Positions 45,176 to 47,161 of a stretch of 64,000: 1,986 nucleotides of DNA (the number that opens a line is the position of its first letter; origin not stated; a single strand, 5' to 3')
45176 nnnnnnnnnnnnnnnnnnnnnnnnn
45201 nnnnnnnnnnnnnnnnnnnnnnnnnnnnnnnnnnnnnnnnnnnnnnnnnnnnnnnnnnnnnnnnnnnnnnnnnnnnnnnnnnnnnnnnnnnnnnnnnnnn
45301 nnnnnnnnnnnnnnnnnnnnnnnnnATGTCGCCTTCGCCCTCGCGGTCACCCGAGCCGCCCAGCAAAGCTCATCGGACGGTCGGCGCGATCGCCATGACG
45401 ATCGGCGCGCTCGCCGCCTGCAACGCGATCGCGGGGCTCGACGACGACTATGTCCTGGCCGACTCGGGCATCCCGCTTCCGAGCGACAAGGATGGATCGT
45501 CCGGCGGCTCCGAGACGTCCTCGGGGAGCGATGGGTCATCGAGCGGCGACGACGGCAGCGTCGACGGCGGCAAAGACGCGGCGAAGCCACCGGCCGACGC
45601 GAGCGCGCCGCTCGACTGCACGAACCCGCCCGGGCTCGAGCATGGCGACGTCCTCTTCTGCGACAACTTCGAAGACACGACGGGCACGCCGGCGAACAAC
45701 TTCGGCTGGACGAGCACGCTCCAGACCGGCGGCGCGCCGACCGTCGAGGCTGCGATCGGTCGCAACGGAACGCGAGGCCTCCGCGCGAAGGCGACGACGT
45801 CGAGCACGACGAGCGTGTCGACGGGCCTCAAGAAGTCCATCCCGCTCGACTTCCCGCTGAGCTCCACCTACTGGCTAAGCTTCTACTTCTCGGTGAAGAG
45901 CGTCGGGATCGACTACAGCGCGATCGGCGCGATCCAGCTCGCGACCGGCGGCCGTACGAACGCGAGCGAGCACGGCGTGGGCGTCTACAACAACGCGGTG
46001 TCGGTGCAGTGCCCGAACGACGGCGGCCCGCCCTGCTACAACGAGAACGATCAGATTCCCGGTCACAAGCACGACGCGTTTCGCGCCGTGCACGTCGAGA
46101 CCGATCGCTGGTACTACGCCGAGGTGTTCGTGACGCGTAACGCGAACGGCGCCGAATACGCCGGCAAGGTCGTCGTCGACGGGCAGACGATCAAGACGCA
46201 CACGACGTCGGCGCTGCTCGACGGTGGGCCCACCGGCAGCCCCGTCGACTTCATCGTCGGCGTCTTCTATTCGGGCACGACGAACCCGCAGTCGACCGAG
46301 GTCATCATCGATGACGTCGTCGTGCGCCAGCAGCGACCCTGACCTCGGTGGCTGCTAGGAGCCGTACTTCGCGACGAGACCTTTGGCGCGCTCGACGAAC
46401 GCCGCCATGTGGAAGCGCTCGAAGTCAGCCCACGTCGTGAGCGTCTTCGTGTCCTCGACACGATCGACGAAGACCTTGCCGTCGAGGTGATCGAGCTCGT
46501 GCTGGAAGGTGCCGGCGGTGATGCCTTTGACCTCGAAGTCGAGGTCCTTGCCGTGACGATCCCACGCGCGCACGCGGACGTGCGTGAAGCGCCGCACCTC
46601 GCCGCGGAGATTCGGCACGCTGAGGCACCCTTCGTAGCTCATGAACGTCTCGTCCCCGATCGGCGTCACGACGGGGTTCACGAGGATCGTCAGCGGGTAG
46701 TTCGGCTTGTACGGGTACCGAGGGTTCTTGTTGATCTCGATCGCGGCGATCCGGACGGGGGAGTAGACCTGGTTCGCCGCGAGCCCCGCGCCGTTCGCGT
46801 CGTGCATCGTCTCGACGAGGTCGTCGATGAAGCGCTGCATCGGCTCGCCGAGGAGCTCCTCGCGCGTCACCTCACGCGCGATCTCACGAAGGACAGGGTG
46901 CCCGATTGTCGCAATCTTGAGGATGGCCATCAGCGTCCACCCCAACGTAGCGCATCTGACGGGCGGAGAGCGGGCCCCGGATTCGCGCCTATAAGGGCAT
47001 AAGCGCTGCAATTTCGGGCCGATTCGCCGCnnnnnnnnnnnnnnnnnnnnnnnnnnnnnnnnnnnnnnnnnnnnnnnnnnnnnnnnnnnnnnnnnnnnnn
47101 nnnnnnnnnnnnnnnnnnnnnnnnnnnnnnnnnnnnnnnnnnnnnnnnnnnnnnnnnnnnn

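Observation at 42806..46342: Second kinase module: STPK, TPR/beta/TM paralog and secreted lectin-like lipoprotein, with overlapping stop/start codons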

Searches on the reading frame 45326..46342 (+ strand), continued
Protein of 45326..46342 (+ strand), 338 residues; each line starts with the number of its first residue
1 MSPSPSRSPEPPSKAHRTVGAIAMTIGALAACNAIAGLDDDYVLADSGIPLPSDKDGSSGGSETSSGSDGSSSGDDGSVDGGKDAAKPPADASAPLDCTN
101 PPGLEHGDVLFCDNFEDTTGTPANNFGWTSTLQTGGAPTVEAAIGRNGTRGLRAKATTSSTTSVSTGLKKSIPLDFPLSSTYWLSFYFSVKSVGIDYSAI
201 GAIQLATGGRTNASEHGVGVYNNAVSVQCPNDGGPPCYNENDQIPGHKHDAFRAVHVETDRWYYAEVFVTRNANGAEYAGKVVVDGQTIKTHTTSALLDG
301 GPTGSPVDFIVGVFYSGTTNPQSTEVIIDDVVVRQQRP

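Call 51: search_solved_structures(query=A2, max_evalue=10, show_alignments=3)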
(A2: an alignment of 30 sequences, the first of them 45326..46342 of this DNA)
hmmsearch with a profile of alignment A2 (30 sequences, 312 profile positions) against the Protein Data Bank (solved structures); distinct sequences matched with E-value up to 10: 0.
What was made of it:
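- On PL7 alginate lyases: No PDB sequence hit at E up to 10 (call 51).
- Tried and rejected: The sequence search of the PDB with the lipoprotein profile gave nothing, even at E 10 (call 51).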

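Call 64: find_encoding_contigs(protein=P0277, flank=6000, max_places=3)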
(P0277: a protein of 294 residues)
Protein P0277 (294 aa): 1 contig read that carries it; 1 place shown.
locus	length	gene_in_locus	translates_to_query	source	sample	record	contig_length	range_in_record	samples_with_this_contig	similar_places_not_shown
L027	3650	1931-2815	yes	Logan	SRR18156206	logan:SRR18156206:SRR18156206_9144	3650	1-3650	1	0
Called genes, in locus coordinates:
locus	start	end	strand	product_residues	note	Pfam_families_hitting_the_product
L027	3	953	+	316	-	?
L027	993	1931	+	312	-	-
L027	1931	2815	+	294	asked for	-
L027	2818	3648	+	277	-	?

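Call 81: list_cluster_members(proteins=[window:45326-46342:+, window:44343-45326:+, window:42806-44320:+])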
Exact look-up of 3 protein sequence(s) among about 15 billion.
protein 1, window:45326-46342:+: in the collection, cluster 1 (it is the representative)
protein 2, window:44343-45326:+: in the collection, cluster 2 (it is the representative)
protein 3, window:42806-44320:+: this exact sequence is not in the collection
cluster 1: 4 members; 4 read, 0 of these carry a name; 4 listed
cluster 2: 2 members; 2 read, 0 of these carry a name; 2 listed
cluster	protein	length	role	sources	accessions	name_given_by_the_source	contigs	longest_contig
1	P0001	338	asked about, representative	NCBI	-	-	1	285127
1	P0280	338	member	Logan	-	-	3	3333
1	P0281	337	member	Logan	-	-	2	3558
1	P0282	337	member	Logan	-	-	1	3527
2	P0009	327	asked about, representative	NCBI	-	-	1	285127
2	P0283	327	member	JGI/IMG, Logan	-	-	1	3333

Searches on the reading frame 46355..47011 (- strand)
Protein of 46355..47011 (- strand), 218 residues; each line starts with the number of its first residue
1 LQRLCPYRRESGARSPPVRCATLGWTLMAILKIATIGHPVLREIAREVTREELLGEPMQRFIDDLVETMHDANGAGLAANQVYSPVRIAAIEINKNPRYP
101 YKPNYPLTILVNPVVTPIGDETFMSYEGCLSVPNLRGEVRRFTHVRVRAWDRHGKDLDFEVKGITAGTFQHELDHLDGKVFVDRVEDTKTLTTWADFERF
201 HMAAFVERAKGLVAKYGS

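Call 7: search_protein_families(library=pfam, proteins=[window:46355-47011:-], max_evalue=0.1)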
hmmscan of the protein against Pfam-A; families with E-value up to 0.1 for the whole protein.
window:46355-47011:- (218 aa): 1 family
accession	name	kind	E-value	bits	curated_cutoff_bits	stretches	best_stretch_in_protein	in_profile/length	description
PF01327.26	Pep_deformylase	-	4.2e-46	156.8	22.8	1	30-189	1-154/156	Polypeptide deformylase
